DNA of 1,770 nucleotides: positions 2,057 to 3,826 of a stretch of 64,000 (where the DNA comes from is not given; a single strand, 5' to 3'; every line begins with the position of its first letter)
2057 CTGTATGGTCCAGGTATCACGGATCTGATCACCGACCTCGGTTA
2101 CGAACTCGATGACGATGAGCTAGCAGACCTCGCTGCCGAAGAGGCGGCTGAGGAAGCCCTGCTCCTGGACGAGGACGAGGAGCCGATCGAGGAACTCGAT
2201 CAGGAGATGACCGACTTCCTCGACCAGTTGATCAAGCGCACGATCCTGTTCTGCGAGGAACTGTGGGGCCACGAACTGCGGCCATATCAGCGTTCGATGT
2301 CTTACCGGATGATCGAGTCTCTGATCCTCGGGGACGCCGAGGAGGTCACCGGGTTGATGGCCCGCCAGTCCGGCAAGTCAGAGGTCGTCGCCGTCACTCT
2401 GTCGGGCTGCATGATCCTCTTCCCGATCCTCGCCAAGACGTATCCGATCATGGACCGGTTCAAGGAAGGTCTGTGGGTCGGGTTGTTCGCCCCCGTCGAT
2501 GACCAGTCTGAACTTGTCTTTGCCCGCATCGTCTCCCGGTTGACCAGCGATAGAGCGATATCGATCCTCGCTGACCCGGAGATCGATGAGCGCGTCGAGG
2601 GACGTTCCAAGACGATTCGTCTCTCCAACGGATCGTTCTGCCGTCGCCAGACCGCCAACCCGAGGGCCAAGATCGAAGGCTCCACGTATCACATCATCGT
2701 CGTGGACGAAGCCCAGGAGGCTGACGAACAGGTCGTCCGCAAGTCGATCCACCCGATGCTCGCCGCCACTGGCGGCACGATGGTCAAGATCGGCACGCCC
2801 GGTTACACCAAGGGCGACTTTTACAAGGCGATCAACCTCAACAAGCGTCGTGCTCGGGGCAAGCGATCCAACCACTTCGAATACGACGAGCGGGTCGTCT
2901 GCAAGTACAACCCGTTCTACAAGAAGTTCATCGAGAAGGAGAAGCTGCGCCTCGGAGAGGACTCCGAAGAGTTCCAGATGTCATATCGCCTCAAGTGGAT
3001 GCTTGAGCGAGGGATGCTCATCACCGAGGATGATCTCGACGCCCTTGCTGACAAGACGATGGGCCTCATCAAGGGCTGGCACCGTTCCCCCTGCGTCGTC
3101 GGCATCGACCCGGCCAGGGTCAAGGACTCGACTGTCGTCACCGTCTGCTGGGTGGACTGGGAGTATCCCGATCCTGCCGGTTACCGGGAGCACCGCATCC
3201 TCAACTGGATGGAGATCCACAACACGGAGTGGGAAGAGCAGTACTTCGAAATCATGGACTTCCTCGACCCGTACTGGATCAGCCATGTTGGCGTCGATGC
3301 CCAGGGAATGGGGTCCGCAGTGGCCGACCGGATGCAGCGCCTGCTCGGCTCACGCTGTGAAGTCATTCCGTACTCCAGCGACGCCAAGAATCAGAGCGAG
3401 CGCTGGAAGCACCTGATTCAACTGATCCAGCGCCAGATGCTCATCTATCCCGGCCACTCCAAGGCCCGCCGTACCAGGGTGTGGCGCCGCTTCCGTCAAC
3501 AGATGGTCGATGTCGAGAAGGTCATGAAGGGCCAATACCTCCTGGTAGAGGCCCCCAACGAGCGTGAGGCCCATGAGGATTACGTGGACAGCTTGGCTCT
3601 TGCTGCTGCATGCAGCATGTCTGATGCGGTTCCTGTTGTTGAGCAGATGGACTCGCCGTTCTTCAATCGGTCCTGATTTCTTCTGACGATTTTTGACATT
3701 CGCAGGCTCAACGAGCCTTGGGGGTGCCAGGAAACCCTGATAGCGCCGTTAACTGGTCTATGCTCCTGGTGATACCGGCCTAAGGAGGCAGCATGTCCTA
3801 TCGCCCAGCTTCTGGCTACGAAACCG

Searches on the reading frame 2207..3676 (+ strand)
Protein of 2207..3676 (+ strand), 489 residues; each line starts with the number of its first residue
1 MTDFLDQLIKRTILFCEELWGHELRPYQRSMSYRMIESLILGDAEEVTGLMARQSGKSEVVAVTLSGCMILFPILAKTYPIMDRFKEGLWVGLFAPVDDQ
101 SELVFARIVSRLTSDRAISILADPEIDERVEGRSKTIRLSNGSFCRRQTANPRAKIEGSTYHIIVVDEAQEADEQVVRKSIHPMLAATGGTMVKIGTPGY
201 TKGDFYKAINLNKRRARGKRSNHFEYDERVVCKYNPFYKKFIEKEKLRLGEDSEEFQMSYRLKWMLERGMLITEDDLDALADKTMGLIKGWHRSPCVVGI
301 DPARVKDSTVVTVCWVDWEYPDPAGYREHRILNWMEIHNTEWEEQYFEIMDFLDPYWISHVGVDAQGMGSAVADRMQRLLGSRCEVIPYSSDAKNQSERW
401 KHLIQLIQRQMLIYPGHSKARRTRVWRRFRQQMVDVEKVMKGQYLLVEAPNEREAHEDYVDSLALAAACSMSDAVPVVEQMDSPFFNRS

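Call 82: search_dna_similar(query=window:2207-3676:+, collection=phages, mode=protein, max_rows=12)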
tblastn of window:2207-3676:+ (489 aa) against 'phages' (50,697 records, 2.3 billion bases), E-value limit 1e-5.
Records with a match: 42; places in all: 42; records where one place covers at least 80% of the query: 12.
Best place of each record, by identity: <60% 42.
By first word of the organism name: Bacillus 26; Streptomyces 6; Fusobacterium 4; Meiothermus 2; Bacteriophage 1; Bacteroides 1; Thermus 1; Microcystis 1.
By host as written in the record: Bacillus cereus 6; Bacillus megaterium Km Sp- 4; Bacillus megaterium Km 4; Bacillus cereus ATCC 27348 4; Bacillus anthracis ST-1 4; Streptomyces lividans JI 1326 2; Streptomyces sp. 5a 2; Meiothermus sp. 2; and 10 more.
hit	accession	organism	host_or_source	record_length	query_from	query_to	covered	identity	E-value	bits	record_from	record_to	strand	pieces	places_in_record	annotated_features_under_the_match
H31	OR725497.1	Streptomyces phage LuckySocke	Streptomyces lividans JI 1326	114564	3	488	99%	48.6%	1e-147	472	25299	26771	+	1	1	70: terminase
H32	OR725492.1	Streptomyces phage Alone3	Streptomyces lividans JI 1326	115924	3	488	99%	48.6%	1e-147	472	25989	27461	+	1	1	71: terminase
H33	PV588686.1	Streptomyces phage pSt2308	Streptomyces turgidiscabies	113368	3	488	99%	48.3%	8e-146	467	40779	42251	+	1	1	terminase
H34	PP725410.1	Streptomyces phage GiJojo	Streptomyces mirabilis NRRL B-2400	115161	3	488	99%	48.1%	2e-145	466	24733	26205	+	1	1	61: terminase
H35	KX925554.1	Streptomyces phage BRock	Streptomyces sp. 5a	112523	3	488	99%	47.8%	9e-147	469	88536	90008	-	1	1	terminase large subunit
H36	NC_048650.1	Streptomyces phage BRock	Streptomyces sp. 5a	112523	3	488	99%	47.8%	9e-147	469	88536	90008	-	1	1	terminase large subunit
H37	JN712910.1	Bacillus phage BCD7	Bacillus cereus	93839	7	480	97%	40.5%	6e-106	352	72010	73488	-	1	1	putative terminase large subunit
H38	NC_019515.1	Bacillus phage BCD7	Bacillus cereus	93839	7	480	97%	40.5%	6e-106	352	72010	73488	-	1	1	putative terminase large subunit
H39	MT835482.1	Bacteriophage sp.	human fecal samples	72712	15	487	97%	36.3%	2e-36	288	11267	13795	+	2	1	record has no annotation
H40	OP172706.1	Bacteroides phage BS162P1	Bacteroides salyersiae BSC162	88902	7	470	95%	33.3%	2e-39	283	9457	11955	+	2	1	hypothetical protein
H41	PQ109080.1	Thermus phage Riverbug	Thermus thermophilus HB8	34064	40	466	87%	27.2%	2e-13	79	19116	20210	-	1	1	TerL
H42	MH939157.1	Meiothermus phage MMP17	Meiothermus sp.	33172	37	466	88%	25.1%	7e-11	71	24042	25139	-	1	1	terminase, ATPase subunit | hypothetical protein (x2)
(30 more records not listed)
